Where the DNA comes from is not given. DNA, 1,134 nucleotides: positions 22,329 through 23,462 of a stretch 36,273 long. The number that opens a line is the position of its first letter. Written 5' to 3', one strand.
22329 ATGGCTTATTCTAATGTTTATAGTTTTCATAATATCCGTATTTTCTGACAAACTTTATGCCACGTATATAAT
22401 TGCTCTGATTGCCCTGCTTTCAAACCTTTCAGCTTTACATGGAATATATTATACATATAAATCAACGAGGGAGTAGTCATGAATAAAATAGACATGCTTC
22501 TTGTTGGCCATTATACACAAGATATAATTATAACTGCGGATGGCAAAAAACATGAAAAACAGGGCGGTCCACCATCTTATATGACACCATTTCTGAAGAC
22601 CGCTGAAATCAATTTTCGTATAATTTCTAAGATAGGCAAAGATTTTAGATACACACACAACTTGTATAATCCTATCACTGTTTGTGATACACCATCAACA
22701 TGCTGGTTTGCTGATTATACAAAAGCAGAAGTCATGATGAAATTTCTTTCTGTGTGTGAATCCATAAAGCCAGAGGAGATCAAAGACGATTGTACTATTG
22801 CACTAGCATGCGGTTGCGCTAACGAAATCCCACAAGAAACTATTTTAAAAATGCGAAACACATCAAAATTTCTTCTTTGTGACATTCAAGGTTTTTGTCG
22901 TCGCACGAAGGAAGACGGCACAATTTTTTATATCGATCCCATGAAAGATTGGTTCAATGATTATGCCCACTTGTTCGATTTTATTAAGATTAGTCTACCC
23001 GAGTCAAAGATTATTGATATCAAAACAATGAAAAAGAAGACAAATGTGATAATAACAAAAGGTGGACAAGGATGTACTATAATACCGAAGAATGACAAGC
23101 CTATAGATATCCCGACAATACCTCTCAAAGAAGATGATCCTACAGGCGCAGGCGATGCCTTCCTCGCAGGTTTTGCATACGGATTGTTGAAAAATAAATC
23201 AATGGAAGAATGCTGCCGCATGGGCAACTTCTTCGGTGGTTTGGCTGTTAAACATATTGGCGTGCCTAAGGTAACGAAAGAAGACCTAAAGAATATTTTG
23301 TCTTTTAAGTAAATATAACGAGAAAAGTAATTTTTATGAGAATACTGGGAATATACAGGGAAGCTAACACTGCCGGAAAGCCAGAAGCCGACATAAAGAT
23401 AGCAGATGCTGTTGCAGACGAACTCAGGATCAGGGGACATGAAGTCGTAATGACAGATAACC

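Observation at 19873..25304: Six-gene inositol operon with an enzyme set that fits no described archaeal inositol pathway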

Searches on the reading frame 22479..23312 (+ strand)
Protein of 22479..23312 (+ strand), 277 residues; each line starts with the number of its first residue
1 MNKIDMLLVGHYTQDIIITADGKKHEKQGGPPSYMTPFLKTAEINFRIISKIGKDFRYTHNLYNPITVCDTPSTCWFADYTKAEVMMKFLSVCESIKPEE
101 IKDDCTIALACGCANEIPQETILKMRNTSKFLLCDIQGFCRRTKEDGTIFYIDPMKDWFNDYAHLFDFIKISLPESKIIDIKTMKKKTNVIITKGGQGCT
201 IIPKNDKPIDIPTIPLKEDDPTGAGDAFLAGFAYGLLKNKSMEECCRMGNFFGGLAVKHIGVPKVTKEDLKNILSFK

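Call 3: search_protein_families(library=pfam, proteins=[window:22479-23312:+], max_evalue=0.01)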
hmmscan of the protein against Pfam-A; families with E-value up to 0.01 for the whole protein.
window:22479-23312:+ (277 aa): 2 families
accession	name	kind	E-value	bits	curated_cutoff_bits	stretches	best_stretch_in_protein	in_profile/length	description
PF00294.29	PfkB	-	4.5e-19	69.3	25.8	1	185-262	218-295/302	pfkB family carbohydrate kinase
PF22179.2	RickCE_cat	-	0.0061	17.3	27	0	144-187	24-67/102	RickCE-like, catalytic domain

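Call 4: search_protein_families(library=ncbifam, proteins=[window:22479-23312:+], max_evalue=0.01)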
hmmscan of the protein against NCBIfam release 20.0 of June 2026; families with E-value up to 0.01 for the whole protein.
window:22479-23312:+ (277 aa): 19 families
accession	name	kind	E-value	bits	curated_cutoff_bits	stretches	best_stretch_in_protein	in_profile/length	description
TIGR02198.1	rfaE_dom_I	equivalog_domain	1e-16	61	345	1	117-274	161-314/315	D-glycero-beta-D-manno-heptose-7-phosphate kinase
TIGR04382.1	myo_inos_iolC_N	equivalog_domain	1.5e-14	54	300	1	187-261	220-294/309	5-dehydro-2-deoxygluconokinase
TIGR02152.1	D_ribokin_bact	equivalog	3.1e-13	49.7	299.65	1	186-262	209-286/298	ribokinase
TIGR03168.1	1-PFK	subfamily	2.6e-11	43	216.4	1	186-274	212-299/305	hexose kinase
NF041134.1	R1P_kin_Thcocales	equivalog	3e-11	43.3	500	1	183-262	189-268/291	ADP-dependent ribose-1-phosphate kinase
NF041164.1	NucKinThplmales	equivalog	3.2e-11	43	450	1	180-258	195-273/295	nucleoside kinase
TIGR03828.1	pfkB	equivalog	8.3e-11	41.5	292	1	185-273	211-298/305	1-phosphofructokinase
NF008454.0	PRK11316.1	equivalog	2.1e-10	39.8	521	1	188-275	226-313/475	bifunctional D-glycero-beta-D-manno-heptose-7-phosphate kinase/D-glycero-beta-D-manno-heptose 1-phosphate adenylyltransferase HldE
NF047869.1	myo_kin_aldol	exception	2.1e-08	33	600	1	187-259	237-314/586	bifunctional 5-dehydro-2-deoxygluconokinase/5-dehydro-2-deoxyphosphogluconate aldolase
NF053626.1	RibKinHalex1628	equivalog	5.2e-08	32.7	330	1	184-264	199-280/293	ATP-dependent ribose-1-phosphate kinase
NF006957.1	PRK09434.1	equivalog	8.3e-07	28.8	450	1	176-245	201-269/302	fructokinase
NF049991.1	TagKinase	equivalog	1.1e-06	27.7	420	1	188-261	227-300/321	tagatose kinase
NF008353.0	PRK11142.1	equivalog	0.00014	21.5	341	1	188-262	216-289/307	ribokinase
NF007321.0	PRK09813.1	equivalog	0.00021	20.9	247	1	188-251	187-249/261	fructoselysine 6-kinase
NF007068.0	PRK09513.1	equivalog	0.00026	20.3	432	1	188-274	218-303/312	1-phosphofructokinase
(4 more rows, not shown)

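Call 9: search_solved_structures(query=window:22479-23312:+, max_evalue=0.01, show_alignments=1)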
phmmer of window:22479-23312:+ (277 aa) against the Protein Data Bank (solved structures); distinct sequences matched with E-value up to 0.01: 61 (the best 60 are shown).
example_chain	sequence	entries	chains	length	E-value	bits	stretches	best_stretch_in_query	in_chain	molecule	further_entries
3ewm_A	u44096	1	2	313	9.2e-09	38.2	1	163-254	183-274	Uncharacterized sugar kinase PH1459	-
2c49_A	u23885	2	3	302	1e-08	38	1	186-257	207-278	SUGAR KINASE MJ0406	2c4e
3ubo_A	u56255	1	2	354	3.3e-08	36.4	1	217-262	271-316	adenosine kinase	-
6wjz_A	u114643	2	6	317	4.2e-08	36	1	189-263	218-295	Ribokinase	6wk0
5byc_A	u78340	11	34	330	4.5e-08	35.9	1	189-263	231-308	Ribokinase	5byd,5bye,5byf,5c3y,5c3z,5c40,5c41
2fv7_A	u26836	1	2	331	4.8e-08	35.8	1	189-262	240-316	Ribokinase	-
6ilr_A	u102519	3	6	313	5.9e-08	35.5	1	189-272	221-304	Ribokinase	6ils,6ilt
3h49_A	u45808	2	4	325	2.3e-07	33.6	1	189-264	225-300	Ribokinase | Uncharacterized sugar kinase ydjH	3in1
3gbu_A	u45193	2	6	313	3e-07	33.2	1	163-254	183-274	Uncharacterized sugar kinase PH1459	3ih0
1vm7_A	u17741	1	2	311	3.7e-07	32.9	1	167-263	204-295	ribokinase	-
4e3a_A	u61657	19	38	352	3.9e-07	32.8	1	196-266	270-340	sugar kinase protein | Probable sugar kinase protein | sugar kinase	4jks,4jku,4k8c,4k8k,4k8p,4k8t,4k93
3hj6_A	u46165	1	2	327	1.9e-06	30.6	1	157-270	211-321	Fructokinase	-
5kb6_A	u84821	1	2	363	2.5e-06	30.2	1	183-265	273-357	Adenosine kinase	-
5kb5_A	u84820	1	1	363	2.5e-06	30.2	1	183-265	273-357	Adenosine kinase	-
5zwy_A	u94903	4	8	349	5.7e-06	29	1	164-261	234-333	Ribokinase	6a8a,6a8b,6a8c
3w4s_A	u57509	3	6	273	0.0014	21.2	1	6-238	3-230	Carbohydrate/pyrimidine kinase, PfkB family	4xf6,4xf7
5ysp_A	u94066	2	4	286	0.0045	19.5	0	115-272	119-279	TM0415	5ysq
1vk4_A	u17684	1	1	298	0.0048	19.4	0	115-272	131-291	PfkB Carbohydrate kinase TM0415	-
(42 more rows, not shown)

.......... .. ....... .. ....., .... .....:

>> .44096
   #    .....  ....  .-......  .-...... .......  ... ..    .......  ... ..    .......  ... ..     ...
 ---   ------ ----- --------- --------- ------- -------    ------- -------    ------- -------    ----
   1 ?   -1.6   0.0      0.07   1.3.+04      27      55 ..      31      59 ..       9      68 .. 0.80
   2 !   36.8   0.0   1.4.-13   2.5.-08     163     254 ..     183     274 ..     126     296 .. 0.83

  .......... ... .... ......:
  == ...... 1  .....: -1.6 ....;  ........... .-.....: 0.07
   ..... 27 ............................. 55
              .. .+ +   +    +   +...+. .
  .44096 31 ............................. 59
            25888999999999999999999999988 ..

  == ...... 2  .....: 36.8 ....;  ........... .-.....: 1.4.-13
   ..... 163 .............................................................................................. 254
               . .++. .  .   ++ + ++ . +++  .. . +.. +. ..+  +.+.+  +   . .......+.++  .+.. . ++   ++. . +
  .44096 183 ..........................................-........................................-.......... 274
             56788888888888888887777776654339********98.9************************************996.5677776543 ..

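Call 47: find_homologous_proteins(query=window:22479-23312:+, max_evalue=0.001)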
Query window:22479-23312:+ (277 aa): 11 proteins with E <= 0.001 among 432 candidates.
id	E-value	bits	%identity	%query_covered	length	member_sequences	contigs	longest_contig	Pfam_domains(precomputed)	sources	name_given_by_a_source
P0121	2.8e-189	645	100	100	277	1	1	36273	PF00294.30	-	-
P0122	1.2e-115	404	63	97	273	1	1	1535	PF00294.30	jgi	jgi:1D-myo-inositol 3-kinase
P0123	1.0e-106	374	60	98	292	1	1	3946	PF00294.30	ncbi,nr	ncbi:MAG: PfkB family carbohydrate kinase, partial [Candidatus Aenigmarchaeota archaeon]|nr:PfkB fam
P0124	2.5e-18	84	30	95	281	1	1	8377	PF00294.30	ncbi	-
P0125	3.8e-10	58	32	82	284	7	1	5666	PF00294.30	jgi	jgi:sugar/nucleoside kinase (ribokinase family)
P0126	2.3e-9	55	44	32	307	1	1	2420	PF00294.30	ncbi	-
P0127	5.8e-7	47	37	37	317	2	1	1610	PF00294.30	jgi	-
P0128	1.8e-6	46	35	40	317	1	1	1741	PF00294.30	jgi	jgi:adenosine kinase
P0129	3.2e-6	45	25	96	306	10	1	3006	PF00294.30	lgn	-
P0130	6.3e-6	44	38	26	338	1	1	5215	PF00294.30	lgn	-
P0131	5.0e-4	37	26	90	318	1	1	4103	PF00294.30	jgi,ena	-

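Call 48: find_encoding_contigs(protein=P0123, flank=5000, max_places=2)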
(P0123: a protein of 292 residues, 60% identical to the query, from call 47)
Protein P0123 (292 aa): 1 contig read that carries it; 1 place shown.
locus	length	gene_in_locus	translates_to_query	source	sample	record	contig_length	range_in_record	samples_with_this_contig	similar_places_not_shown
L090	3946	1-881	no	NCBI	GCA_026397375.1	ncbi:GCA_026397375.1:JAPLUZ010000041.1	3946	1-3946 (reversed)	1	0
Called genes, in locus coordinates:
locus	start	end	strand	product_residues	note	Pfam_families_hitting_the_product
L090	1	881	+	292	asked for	PF00294:PfkB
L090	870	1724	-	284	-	-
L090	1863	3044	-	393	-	-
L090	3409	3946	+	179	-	PF01139:RtcB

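Call 49: find_encoding_contigs(protein=P0124, flank=8000, max_places=2)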
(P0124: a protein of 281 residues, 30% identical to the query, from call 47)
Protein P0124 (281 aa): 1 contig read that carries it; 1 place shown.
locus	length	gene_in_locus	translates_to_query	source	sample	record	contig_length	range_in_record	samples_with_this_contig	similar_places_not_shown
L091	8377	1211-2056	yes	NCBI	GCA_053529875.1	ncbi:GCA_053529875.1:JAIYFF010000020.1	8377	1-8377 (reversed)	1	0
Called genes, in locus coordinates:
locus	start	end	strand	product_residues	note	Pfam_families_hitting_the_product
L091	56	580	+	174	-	PF01864:CarS-like, PF01148:CTP_transf_1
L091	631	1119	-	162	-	PF09335:VTT_dom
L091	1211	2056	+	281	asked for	PF00294:PfkB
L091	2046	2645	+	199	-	PF01066:CDP-OH_P_transf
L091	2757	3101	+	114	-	PF01981:PTH2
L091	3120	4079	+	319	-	PF01142:TruD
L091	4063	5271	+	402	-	PF13506:Glyco_transf_21, PF00535:Glycos_transf_2, PF10111:Glyco_tranf_2_2, PF13641:Glyco_tranf_2_3, PF13632:Glyco_trans_2_3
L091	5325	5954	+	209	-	-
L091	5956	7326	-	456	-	-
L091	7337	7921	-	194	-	-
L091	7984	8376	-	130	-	?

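Call 51: search_solved_structures(query=A2, max_evalue=0.0001, show_alignments=0)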
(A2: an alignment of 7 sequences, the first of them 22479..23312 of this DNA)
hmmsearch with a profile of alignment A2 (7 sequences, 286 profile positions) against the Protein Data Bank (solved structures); distinct sequences matched with E-value up to 0.0001: 87 (the best 60 are shown).
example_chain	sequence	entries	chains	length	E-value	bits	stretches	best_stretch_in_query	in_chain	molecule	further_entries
2c49_A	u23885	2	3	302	1.3e-39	139.5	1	6-284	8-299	SUGAR KINASE MJ0406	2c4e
3w4s_A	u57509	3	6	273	3.9e-36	128.1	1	5-263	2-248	Carbohydrate/pyrimidine kinase, PfkB family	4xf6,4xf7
1vk4_A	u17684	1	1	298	3.5e-26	95.5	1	5-277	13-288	PfkB Carbohydrate kinase TM0415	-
5ysp_A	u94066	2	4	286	6.2e-26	94.7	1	7-277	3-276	TM0415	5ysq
7e4l_A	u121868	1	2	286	9.2e-26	94.1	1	7-277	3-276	PfkB domain-containing protein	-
3kd6_A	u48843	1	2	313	4.9e-25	91.7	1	5-270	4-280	Carbohydrate kinase, PfkB family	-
3hj6_A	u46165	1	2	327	9.2e-25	90.8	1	5-283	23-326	Fructokinase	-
3ewm_A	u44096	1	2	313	7.2e-22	81.3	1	9-277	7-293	Uncharacterized sugar kinase PH1459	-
3gbu_A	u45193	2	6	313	1.2e-20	77.3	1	9-277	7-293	Uncharacterized sugar kinase PH1459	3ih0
3b1r_A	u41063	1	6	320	2.5e-19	72.9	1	195-271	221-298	Ribokinase, putative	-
3b1n_A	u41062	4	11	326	4.6e-19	72.1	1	195-271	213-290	Ribokinase, putative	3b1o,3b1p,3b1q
1vm7_A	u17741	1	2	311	2.4e-17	66.5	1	6-277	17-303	ribokinase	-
3h49_A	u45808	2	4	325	1.2e-16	64.2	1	195-282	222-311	Ribokinase | Uncharacterized sugar kinase ydjH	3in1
2qhp_A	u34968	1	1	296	1.8e-16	63.6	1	19-269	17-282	Fructokinase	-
6ilr_A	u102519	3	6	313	3.3e-16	62.7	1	122-282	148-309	Ribokinase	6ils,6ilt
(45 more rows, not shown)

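Call 54: search_solved_structures(query=A3, max_evalue=0.00001, show_alignments=2)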
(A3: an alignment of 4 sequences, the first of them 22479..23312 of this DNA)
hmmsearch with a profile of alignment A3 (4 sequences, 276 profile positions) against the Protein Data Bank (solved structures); distinct sequences matched with E-value up to 0.00001: 61 (the best 60 are shown).
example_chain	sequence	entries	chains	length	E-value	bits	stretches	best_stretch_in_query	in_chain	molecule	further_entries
2c49_A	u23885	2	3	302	3.5e-23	85.4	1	27-262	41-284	SUGAR KINASE MJ0406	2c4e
1vk4_A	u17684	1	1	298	5.4e-18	68.4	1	4-270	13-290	PfkB Carbohydrate kinase TM0415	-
5ysp_A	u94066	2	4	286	1.1e-17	67.4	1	5-270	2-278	TM0415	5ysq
7e4l_A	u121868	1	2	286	3.3e-17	65.8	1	5-270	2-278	PfkB domain-containing protein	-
3kd6_A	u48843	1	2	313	2.5e-14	56.4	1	2-260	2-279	Carbohydrate kinase, PfkB family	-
3hj6_A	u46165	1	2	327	3.8e-14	55.8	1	187-261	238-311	Fructokinase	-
3ewm_A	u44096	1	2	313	5.9e-14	55.2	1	25-263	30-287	Uncharacterized sugar kinase PH1459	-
3h49_A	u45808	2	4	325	2e-13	53.4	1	187-267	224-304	Ribokinase | Uncharacterized sugar kinase ydjH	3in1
6ilr_A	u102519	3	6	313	1.2e-12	50.8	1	187-264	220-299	Ribokinase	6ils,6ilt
3gbu_A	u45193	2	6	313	1.6e-12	50.4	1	25-263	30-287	Uncharacterized sugar kinase PH1459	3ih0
3b1r_A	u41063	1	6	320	2.9e-11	46.3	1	181-260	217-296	Ribokinase, putative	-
3b1n_A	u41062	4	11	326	3.2e-11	46.2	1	181-260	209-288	Ribokinase, putative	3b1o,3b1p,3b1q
6wjz_A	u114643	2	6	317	1.5e-10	44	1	181-262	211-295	Ribokinase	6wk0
5byc_A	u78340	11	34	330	1.7e-10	43.8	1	181-262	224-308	Ribokinase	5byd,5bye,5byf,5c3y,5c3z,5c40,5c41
2fv7_A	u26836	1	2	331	1.8e-10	43.7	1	181-261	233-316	Ribokinase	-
3w4s_A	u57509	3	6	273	7.2e-09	38.5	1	5-261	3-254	Carbohydrate/pyrimidine kinase, PfkB family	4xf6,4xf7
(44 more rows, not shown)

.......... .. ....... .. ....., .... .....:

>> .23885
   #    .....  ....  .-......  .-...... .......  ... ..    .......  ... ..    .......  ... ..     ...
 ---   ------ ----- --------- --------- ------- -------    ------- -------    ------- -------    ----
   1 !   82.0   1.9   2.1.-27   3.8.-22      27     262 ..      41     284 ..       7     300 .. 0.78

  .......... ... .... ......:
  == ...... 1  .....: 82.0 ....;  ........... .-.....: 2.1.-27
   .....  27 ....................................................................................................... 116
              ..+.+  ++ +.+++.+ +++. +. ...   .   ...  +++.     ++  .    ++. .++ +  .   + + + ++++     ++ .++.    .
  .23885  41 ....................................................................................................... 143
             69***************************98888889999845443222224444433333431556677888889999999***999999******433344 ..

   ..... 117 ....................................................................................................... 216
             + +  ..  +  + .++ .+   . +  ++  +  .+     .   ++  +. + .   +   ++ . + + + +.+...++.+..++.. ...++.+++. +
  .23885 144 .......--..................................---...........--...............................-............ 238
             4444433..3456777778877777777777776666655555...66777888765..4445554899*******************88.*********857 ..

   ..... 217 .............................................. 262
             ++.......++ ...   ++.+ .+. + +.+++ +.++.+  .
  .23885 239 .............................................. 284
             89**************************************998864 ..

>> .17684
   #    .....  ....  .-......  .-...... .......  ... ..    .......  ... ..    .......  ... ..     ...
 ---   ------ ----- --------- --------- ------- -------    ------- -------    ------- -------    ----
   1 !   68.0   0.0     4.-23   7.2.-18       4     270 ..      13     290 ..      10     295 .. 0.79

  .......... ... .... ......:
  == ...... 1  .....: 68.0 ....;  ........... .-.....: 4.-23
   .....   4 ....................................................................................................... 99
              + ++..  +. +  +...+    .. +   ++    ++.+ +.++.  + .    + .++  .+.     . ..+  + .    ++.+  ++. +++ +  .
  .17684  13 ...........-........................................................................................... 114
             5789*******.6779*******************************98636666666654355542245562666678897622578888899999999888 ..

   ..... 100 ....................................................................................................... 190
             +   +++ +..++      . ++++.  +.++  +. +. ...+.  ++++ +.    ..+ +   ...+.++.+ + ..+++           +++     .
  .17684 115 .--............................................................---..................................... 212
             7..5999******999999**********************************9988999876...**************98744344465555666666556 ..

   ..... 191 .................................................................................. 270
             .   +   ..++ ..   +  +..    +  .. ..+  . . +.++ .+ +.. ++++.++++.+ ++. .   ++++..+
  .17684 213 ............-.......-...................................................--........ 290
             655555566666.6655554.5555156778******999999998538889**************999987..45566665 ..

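Call 81: search_protein_families(library=pfam, proteins=[L090:870-1724:-, L090:1863-3044:-], max_evalue=0.01)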
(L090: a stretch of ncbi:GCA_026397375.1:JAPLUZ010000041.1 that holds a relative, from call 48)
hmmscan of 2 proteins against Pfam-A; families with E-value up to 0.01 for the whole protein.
L090:870-1724:- (284 aa): 0 families

L090:1863-3044:- (393 aa): 0 families

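Call 91: predict_structure(alignment_id=A2)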
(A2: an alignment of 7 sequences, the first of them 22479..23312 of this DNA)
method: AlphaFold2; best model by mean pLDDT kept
length: 277 residues; sequences in the alignment: 7
mean_pLDDT: 90.9   pTM: 0.91
mean pLDDT of the five models: 90.9, 85.8, 83.3, 78.8, 76.4
residues with pLDDT >= 90: 198; 70-90: 68; 50-70: 11; < 50: 0
segments of 3 or more residues with pLDDT < 50: none
pLDDT, mean of each block of 10 residues (from residue 1): 87 92 93 96 96 93 92 90 81 90 96 80 96 93 88 90 96 93 95 93 92 84 93 96 94 91 89 68
secondary structure, 60 per line:
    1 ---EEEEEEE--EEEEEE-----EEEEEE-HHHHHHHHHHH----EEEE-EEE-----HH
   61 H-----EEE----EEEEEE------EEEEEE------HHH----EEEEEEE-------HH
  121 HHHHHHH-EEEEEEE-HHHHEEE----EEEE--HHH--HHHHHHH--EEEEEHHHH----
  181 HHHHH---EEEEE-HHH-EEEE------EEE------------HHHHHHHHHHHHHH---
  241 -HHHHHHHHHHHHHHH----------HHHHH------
elements in order: E4-10 E13-18 E24-29 H31-41 E46-49 E51-53 E67-69 E74-79 E86-91 E105-111 H119-127 E129-135 H137-140 E141-143 E148-151 H159-165 E168-172 H173-176 H181-185 E189-193 E199-202 E209-211 H224-237 H242-256 H267-271
